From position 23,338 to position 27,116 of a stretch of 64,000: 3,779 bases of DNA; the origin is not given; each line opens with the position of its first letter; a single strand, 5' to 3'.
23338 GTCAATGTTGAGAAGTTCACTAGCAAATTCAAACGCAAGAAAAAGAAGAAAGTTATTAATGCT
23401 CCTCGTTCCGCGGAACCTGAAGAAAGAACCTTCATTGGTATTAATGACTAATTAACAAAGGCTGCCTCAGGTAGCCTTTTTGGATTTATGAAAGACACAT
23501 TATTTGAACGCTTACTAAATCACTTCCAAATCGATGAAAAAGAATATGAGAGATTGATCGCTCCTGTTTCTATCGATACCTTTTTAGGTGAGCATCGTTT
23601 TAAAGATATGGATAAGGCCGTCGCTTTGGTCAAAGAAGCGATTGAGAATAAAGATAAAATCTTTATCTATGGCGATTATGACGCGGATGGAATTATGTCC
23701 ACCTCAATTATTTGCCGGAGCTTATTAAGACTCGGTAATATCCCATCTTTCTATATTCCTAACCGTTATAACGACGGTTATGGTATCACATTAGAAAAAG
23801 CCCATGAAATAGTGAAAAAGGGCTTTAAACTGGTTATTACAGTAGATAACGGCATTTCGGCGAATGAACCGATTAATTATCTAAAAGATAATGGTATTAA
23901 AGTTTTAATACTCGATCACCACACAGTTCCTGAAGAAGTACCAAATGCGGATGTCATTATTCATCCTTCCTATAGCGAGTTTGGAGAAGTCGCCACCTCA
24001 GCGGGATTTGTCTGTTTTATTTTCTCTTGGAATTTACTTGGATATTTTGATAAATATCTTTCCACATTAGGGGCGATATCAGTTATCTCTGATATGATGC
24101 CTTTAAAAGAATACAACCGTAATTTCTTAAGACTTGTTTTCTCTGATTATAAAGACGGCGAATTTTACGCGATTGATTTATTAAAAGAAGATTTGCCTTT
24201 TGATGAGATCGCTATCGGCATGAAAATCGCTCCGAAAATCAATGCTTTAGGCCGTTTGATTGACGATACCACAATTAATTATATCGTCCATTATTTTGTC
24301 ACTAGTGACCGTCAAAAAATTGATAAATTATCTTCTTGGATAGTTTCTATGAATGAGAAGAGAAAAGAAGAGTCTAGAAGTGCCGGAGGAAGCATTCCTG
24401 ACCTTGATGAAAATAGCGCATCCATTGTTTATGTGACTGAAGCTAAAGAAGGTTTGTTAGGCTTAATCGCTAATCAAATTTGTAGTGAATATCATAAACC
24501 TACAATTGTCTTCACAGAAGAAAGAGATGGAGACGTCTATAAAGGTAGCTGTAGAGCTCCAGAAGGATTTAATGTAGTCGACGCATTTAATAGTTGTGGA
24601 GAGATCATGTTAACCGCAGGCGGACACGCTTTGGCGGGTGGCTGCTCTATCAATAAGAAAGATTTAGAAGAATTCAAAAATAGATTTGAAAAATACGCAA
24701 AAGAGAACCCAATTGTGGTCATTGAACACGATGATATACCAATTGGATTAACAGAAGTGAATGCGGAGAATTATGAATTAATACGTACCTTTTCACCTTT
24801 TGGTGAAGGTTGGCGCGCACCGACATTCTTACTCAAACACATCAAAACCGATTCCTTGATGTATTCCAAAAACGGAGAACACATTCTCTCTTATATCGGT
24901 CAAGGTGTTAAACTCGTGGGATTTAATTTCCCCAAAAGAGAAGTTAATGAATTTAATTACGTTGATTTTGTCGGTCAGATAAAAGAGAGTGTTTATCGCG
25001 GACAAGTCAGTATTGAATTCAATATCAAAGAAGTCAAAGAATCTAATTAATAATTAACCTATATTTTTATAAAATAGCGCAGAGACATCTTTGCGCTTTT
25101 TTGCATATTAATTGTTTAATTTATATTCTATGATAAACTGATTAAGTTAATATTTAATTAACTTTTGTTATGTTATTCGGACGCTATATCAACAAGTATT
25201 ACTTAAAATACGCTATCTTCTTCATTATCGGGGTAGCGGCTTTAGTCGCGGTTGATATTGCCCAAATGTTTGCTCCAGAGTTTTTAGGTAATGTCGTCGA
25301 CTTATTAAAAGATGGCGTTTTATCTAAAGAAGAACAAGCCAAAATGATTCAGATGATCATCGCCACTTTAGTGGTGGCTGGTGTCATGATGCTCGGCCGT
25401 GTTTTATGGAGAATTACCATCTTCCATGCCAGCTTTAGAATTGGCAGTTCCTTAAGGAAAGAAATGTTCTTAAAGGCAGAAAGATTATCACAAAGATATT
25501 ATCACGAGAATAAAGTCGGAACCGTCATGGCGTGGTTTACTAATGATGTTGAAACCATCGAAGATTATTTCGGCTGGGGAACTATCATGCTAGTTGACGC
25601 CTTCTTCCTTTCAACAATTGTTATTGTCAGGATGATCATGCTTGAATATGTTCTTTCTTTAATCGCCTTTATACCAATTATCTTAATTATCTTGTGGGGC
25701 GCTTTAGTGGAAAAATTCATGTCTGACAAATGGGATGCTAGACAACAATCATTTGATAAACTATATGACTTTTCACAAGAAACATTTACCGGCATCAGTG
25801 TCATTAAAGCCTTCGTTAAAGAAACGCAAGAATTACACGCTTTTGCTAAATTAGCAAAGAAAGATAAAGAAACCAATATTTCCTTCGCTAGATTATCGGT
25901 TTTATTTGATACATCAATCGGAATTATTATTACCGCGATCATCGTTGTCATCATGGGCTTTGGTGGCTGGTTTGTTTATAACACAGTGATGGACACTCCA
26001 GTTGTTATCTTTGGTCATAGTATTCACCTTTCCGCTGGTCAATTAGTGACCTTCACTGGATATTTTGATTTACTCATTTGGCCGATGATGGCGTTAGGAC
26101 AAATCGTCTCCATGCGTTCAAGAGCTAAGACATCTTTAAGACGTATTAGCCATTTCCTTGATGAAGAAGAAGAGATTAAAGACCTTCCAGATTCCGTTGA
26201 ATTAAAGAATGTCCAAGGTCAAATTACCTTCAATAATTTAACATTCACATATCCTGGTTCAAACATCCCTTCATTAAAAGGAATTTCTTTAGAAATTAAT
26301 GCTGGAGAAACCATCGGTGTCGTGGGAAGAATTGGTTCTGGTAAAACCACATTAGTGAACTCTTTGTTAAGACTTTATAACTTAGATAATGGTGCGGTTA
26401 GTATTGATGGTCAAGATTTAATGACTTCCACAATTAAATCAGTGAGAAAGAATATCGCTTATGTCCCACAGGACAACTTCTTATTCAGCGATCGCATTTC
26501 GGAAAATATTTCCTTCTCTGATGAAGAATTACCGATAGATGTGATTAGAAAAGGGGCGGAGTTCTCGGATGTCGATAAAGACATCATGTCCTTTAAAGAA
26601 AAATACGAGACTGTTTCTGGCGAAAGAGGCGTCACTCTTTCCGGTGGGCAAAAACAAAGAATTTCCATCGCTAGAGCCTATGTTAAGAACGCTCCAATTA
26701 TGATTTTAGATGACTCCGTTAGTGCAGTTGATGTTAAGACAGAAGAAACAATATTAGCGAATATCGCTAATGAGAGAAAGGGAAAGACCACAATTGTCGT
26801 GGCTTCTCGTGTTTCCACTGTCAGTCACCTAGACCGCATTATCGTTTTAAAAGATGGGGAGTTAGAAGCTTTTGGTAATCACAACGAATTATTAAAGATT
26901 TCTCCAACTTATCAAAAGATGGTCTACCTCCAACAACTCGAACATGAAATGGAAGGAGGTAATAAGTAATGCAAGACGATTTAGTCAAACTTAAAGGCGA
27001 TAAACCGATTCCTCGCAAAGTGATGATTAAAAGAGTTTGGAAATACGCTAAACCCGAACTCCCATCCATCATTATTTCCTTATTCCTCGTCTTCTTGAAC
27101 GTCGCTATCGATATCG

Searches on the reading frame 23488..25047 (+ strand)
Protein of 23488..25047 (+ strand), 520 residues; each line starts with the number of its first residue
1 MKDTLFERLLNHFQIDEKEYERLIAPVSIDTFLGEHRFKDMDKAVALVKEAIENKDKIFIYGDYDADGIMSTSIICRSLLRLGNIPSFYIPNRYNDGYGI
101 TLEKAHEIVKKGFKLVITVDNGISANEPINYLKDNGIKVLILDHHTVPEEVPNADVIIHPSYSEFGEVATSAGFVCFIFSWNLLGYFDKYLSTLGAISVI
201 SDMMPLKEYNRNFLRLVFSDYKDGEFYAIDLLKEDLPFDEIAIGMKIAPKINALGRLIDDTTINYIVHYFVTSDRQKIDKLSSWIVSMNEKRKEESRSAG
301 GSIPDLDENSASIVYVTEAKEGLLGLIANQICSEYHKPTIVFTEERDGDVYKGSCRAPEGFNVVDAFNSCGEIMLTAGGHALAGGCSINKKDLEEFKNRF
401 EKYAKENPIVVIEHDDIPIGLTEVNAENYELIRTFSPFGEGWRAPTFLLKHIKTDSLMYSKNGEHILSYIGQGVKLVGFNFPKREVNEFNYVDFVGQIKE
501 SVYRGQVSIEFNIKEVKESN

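Call 71: search_protein_families(library=pfam, proteins=[window:23488-25047:+], max_evalue=0.00001)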
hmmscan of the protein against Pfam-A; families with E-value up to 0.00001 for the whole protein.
window:23488-25047:+ (520 aa): 3 families
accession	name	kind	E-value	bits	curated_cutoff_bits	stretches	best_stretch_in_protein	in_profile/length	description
PF01368.27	DHH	-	1.6e-19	70.9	28.1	1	57-171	1-93/125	DHH family, N-terminal domain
PF17768.7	RecJ_OB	-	4.3e-12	46.5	27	1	416-514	2-106/107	RecJ OB domain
PF02272.25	DHHA1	-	6.4e-12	46.3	25.9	1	314-406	7-102/102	DHHA1 domain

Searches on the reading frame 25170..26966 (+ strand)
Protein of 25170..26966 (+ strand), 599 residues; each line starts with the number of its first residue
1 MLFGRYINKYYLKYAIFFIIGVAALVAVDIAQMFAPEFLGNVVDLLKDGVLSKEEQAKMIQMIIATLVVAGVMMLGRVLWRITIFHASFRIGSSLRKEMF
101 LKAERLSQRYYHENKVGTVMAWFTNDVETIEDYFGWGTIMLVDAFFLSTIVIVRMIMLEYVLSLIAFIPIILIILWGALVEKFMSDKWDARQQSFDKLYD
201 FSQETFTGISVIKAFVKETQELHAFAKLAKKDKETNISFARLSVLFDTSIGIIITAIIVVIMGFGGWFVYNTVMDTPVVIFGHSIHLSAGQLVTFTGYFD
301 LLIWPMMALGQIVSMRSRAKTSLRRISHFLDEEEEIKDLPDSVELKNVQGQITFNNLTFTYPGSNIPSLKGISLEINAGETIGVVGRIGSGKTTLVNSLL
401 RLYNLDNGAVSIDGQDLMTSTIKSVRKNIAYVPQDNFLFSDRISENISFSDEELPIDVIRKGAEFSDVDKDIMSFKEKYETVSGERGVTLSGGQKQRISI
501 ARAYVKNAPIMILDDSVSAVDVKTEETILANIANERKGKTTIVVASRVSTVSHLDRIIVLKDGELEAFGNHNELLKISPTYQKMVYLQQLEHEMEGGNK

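Call 71: search_protein_families(library=pfam, proteins=[window:25170-26966:+], max_evalue=0.00001)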
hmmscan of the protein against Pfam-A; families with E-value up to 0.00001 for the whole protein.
window:25170-26966:+ (599 aa): 3 families
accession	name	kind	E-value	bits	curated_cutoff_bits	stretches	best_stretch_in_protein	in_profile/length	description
PF00005.33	ABC_tran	-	4.5e-31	108.7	25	1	369-516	1-135/137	ABC transporter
PF00664.28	ABC_membrane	-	1.6e-29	103.9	28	1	18-306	1-274/274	ABC transporter transmembrane region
PF02463.25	SMC_N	-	2.3e-06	27.7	40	1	381-559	26-210/220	RecF/RecN/SMC N terminal domain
